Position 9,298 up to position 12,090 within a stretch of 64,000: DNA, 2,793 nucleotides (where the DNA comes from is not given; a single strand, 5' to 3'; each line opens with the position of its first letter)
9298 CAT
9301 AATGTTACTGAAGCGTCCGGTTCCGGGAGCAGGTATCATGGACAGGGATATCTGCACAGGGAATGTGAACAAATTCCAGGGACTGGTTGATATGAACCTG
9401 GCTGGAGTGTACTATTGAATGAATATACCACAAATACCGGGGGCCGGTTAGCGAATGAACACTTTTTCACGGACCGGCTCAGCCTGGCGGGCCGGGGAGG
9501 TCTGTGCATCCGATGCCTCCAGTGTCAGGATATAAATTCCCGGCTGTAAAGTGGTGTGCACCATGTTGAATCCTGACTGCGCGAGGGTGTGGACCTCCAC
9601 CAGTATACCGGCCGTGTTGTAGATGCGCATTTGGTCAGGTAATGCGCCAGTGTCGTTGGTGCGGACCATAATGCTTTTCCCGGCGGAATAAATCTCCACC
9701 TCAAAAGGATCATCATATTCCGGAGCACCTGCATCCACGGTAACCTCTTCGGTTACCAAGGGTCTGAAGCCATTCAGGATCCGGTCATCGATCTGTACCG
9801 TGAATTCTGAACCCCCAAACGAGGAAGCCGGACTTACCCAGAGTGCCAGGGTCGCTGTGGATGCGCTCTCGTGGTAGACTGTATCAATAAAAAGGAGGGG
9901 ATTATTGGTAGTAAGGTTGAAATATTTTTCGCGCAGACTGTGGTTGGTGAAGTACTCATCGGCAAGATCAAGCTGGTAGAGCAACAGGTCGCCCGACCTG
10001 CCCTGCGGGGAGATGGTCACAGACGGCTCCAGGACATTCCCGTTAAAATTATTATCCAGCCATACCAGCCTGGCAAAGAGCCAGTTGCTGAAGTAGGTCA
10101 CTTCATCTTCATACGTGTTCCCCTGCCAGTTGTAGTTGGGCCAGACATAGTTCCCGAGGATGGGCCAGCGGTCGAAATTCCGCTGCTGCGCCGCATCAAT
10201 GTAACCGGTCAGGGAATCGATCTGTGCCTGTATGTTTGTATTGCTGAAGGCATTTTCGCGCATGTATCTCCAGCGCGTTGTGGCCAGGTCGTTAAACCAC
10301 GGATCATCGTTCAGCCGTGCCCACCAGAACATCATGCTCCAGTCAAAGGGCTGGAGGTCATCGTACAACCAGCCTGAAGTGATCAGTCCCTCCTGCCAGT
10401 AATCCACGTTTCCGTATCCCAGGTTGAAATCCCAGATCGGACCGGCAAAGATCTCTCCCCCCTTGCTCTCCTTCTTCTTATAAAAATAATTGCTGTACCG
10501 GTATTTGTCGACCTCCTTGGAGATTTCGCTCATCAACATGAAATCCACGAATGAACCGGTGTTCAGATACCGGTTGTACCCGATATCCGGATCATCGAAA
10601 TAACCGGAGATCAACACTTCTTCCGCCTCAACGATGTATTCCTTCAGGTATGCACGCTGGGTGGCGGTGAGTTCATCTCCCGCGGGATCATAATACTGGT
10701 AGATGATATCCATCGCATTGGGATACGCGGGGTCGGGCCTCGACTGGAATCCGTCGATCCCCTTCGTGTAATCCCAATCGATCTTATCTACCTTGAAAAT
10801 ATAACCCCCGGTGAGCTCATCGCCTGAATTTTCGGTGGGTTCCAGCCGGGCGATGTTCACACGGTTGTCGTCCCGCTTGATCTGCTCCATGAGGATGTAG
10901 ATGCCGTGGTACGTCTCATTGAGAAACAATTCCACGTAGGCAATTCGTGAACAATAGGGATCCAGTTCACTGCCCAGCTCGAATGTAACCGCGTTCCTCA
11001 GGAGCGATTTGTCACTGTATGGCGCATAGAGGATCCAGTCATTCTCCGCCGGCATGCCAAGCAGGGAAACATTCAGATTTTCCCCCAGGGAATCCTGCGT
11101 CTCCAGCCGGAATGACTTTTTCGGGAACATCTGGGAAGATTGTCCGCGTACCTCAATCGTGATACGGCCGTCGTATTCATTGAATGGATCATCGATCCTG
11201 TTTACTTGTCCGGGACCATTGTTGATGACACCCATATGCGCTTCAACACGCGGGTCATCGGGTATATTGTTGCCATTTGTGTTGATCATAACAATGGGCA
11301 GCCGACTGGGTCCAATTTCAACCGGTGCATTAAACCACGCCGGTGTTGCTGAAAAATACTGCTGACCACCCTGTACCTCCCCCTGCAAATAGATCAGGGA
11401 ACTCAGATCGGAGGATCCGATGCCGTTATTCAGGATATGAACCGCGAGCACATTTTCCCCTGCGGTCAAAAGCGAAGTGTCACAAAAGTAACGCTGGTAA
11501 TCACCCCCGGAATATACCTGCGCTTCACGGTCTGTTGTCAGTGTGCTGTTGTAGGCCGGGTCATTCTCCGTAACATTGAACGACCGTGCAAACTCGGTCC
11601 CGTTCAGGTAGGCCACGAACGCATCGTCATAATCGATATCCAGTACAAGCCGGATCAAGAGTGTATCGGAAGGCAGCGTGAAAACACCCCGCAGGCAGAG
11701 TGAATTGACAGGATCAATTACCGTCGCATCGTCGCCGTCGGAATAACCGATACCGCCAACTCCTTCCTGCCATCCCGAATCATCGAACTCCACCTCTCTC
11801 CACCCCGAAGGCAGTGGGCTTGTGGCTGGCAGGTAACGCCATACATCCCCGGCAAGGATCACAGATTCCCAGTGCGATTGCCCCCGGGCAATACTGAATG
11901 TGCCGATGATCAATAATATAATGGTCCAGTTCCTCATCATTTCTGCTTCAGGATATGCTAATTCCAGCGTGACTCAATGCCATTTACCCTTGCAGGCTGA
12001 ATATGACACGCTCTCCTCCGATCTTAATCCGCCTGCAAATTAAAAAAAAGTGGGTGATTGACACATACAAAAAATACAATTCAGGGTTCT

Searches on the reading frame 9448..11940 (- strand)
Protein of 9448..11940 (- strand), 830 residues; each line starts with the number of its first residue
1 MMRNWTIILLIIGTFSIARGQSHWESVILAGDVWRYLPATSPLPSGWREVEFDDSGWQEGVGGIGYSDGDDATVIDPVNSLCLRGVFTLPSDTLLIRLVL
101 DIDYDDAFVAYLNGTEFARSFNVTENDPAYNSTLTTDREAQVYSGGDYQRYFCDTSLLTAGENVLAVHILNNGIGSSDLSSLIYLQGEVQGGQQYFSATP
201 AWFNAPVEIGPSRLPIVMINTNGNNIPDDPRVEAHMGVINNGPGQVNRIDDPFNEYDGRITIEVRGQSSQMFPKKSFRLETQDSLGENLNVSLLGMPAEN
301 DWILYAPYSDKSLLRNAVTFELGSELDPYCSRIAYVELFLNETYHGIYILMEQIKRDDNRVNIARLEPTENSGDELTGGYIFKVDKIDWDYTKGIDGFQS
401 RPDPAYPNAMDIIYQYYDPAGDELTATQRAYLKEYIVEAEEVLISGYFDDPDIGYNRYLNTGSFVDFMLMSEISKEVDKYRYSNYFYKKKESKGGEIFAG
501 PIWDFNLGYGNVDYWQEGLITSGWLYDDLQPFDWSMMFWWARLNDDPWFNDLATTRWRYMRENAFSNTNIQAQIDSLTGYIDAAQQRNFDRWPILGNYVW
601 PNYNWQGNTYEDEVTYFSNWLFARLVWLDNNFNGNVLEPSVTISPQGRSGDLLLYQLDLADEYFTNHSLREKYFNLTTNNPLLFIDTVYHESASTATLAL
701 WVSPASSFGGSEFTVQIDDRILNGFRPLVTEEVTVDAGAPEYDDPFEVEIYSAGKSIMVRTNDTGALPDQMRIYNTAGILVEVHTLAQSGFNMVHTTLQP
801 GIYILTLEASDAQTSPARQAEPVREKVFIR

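Call 5: search_protein_families(library=pfam, proteins=[window:9448-11940:-], max_evalue=0.001)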
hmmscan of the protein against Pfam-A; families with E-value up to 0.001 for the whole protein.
window:9448-11940:- (830 aa): 1 family
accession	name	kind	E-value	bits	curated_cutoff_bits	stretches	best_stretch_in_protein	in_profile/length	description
PF08757.17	CotH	-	1.8e-52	179.3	23.8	1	262-628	1-322/322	CotH kinase protein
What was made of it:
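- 9448..11940 (-): CotH-family protein, secreted (signal peptide; weak T9SS sorting-domain hit); recurrent neighbour. Pfam CotH 179 bits (call 5).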
